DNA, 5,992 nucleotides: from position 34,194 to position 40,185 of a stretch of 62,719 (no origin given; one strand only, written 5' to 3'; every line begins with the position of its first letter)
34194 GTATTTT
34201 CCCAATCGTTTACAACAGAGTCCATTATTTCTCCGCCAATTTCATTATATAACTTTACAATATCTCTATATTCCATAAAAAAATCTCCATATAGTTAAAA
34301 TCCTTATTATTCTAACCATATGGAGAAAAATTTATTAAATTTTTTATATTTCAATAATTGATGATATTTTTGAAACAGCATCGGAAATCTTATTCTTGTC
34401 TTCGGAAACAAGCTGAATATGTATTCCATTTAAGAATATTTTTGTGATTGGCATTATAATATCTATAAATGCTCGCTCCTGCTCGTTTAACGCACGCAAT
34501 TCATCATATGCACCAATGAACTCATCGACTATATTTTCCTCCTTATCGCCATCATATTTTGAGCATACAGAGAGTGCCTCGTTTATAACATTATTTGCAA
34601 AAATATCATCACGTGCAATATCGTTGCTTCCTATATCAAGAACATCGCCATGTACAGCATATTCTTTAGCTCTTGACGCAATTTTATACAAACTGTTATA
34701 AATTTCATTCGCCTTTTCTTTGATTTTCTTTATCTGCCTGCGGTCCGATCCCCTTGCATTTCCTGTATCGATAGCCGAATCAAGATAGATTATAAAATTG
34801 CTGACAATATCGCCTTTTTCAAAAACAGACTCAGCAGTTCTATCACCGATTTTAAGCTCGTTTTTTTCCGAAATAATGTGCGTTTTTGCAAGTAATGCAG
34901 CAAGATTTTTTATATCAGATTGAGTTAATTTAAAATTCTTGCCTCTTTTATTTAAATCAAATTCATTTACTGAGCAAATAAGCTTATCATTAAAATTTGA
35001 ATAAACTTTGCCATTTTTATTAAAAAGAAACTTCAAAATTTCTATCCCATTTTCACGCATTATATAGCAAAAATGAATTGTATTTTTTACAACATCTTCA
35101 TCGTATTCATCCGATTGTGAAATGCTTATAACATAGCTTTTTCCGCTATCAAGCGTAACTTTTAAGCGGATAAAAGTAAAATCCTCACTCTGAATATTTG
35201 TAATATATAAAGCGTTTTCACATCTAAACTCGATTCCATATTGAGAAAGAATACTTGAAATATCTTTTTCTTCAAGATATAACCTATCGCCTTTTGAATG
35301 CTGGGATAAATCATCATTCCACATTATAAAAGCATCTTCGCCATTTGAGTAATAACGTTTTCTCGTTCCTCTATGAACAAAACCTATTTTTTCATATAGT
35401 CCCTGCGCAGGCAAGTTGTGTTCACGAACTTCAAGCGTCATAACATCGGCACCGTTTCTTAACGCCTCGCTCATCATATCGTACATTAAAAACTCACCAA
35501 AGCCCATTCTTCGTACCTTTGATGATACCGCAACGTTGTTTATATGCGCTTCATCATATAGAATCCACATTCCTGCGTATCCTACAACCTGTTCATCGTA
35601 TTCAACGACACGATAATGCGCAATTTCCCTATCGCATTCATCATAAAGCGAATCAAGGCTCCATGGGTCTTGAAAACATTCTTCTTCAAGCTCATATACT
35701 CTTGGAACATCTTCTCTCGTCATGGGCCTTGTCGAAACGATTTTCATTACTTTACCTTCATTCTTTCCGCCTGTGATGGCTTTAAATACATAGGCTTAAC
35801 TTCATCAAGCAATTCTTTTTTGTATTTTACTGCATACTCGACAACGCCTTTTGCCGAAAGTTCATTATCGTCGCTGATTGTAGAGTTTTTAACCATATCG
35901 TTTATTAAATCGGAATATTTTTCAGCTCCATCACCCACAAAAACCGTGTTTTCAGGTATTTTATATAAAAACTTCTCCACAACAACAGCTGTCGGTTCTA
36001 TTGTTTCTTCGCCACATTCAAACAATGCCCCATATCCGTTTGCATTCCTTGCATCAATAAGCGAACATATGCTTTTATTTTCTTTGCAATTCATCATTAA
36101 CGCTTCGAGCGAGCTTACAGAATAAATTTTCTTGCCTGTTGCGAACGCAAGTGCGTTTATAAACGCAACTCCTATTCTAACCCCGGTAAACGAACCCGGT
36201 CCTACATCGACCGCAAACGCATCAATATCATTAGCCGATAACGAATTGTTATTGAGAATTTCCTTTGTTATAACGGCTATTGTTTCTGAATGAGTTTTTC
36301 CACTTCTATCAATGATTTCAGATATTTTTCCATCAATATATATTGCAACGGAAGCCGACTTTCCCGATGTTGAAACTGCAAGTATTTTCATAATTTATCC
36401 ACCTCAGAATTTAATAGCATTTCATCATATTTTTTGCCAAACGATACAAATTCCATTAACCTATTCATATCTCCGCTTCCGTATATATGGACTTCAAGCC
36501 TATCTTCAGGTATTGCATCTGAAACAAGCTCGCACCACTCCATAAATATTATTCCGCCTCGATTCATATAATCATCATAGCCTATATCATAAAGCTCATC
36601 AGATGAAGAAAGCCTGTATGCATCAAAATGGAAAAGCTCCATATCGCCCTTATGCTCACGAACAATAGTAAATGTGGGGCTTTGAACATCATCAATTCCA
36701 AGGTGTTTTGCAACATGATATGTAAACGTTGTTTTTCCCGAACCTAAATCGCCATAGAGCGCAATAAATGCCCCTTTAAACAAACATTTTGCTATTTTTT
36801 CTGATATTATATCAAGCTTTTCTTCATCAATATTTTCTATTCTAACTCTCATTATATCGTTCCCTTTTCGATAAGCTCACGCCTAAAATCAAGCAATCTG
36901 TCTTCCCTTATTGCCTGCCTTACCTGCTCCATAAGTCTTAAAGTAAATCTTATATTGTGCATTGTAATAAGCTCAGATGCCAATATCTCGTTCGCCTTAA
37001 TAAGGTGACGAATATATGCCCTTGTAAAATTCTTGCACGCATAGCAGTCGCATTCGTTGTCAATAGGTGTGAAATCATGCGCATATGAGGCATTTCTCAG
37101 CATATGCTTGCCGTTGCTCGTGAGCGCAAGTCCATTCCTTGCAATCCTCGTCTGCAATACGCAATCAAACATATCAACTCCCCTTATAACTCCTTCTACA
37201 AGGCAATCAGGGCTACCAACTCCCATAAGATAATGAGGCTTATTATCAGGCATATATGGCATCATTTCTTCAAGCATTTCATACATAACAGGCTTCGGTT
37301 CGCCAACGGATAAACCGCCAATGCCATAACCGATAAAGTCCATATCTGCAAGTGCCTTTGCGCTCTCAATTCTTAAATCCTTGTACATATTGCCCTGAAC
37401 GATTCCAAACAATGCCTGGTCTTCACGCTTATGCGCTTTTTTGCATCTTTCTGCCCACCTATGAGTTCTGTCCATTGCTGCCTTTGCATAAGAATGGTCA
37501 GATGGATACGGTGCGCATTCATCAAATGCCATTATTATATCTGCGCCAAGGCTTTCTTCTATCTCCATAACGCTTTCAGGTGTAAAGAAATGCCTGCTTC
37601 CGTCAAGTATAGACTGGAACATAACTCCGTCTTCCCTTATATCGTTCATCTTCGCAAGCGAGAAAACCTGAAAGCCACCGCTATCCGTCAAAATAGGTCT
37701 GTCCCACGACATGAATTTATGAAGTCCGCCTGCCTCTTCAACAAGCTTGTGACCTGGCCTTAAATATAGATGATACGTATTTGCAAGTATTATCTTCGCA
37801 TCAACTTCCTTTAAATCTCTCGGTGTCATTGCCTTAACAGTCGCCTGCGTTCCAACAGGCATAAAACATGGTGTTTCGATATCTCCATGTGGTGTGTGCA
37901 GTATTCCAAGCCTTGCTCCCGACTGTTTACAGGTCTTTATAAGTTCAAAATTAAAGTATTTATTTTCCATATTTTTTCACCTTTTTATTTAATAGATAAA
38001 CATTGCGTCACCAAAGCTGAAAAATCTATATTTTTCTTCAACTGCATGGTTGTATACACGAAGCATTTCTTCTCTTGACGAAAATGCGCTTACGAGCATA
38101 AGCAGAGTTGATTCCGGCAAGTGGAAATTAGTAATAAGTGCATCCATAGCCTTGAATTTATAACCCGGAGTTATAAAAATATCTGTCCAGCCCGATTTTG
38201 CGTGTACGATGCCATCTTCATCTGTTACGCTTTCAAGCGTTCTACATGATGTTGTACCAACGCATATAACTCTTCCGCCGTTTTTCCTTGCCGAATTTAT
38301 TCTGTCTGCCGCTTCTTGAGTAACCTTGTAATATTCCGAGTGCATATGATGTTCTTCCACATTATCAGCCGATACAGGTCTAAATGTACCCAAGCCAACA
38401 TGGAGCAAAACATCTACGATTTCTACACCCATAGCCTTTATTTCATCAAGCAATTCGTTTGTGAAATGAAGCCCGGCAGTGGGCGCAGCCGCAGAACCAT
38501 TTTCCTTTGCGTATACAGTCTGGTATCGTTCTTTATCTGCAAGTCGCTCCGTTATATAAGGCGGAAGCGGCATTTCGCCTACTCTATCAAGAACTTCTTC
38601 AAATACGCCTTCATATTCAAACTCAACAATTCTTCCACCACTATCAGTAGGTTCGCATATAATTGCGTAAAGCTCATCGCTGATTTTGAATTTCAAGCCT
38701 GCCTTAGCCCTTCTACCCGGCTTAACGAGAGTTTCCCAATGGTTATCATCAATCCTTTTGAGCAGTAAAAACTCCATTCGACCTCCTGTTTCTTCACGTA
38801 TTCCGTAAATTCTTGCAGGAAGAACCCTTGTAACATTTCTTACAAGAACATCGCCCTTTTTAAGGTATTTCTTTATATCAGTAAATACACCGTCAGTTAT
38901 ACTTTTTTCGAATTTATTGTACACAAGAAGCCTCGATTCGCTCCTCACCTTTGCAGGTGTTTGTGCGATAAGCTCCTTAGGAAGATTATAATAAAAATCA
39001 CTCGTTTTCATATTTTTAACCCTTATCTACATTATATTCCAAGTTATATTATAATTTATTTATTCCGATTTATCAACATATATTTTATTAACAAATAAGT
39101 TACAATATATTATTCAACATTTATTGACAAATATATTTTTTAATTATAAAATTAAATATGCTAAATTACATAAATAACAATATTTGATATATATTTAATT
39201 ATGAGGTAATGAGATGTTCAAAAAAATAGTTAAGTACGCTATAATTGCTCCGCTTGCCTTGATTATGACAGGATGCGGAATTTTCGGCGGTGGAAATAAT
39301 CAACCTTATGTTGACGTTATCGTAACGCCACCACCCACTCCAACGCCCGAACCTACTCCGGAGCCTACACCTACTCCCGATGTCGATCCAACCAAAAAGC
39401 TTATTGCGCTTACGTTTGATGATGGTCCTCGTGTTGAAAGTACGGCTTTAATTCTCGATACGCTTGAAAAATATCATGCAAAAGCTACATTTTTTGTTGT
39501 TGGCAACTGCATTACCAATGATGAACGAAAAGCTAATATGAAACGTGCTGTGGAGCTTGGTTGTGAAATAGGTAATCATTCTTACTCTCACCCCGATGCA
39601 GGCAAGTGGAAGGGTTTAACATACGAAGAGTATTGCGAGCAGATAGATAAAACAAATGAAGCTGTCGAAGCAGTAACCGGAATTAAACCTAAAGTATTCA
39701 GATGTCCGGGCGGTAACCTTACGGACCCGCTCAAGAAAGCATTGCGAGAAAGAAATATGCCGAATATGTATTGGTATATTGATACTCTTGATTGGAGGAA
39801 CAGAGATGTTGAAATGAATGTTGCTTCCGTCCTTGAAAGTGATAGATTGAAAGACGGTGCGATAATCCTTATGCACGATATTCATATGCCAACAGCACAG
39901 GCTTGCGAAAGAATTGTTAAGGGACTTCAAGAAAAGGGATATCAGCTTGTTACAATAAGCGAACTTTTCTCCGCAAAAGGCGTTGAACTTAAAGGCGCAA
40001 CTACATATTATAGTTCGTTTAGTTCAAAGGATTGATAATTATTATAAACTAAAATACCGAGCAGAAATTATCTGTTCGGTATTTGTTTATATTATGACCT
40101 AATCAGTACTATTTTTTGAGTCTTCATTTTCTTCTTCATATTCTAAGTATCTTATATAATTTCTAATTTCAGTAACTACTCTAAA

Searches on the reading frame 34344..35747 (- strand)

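Call 72: search_protein_families(library=pfam, proteins=[window:34344-35747:-], max_evalue=0.0001)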
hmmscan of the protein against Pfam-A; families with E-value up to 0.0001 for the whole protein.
window:34344-35747:- (467 aa): 4 families
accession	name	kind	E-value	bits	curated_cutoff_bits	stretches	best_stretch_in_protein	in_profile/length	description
PF00583.31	Acetyltransf_1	-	6.1e-21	75.3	20.7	1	15-123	2-116/116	Acetyltransferase (GNAT) family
PF13673.13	Acetyltransf_10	-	1.5e-12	48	23.6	1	21-127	9-111/128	Acetyltransferase (GNAT) domain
PF13508.13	Acetyltransf_7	-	4.2e-12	46.7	27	1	43-124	3-83/84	Acetyltransferase (GNAT) domain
PF08445.16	FR47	-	8.5e-09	35.7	22.1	1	64-127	19-81/86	FR47-like protein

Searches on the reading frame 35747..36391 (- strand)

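Call 72: search_protein_families(library=pfam, proteins=[window:35747-36391:-], max_evalue=0.0001)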
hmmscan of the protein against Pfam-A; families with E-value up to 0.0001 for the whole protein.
window:35747-36391:- (214 aa): 1 family
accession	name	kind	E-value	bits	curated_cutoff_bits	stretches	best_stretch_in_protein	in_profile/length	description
PF00814.31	TsaD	-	2.3e-25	90.3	24.8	1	31-142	26-148/264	tRNA N6-adenosine threonylcarbamoyltransferase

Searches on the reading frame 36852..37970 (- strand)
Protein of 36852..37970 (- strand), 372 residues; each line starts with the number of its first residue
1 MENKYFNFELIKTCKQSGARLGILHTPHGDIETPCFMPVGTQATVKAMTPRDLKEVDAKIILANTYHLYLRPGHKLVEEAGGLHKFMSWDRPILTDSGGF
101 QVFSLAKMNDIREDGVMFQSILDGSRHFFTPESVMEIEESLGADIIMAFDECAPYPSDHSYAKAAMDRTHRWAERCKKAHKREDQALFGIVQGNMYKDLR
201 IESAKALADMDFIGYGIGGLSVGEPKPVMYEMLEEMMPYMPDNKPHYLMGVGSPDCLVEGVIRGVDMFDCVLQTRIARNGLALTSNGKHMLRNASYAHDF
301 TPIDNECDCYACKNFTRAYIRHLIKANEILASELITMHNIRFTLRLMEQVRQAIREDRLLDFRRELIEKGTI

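Call 72: search_protein_families(library=pfam, proteins=[window:36852-37970:-], max_evalue=0.0001)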
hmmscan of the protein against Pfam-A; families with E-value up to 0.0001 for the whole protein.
window:36852-37970:- (372 aa): 1 family
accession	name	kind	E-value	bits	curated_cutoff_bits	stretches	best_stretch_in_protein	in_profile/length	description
PF01702.25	TGT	-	3.8e-168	559.5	26.3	1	18-369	2-354/357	Queuine tRNA-ribosyltransferase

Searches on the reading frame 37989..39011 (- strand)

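Call 73: search_protein_families(library=pfam, proteins=[window:37989-39011:-], max_evalue=0.0001)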
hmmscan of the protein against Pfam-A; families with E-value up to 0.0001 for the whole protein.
window:37989-39011:- (340 aa): 1 family
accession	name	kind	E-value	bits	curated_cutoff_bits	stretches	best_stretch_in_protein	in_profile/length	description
PF02547.20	Queuosine_synth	-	2.1e-140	467.9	25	1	3-339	1-322/322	Queuosine biosynthesis protein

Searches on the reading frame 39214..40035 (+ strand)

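Call 73: search_protein_families(library=pfam, proteins=[window:39214-40035:+], max_evalue=0.0001)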
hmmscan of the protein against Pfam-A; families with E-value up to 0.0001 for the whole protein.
window:39214-40035:+ (273 aa): 1 family
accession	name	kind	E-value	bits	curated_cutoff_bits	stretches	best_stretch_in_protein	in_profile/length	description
PF01522.26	Polysacc_deac_1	-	5e-33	114.1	23.1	1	58-182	3-121/124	Polysaccharide deacetylase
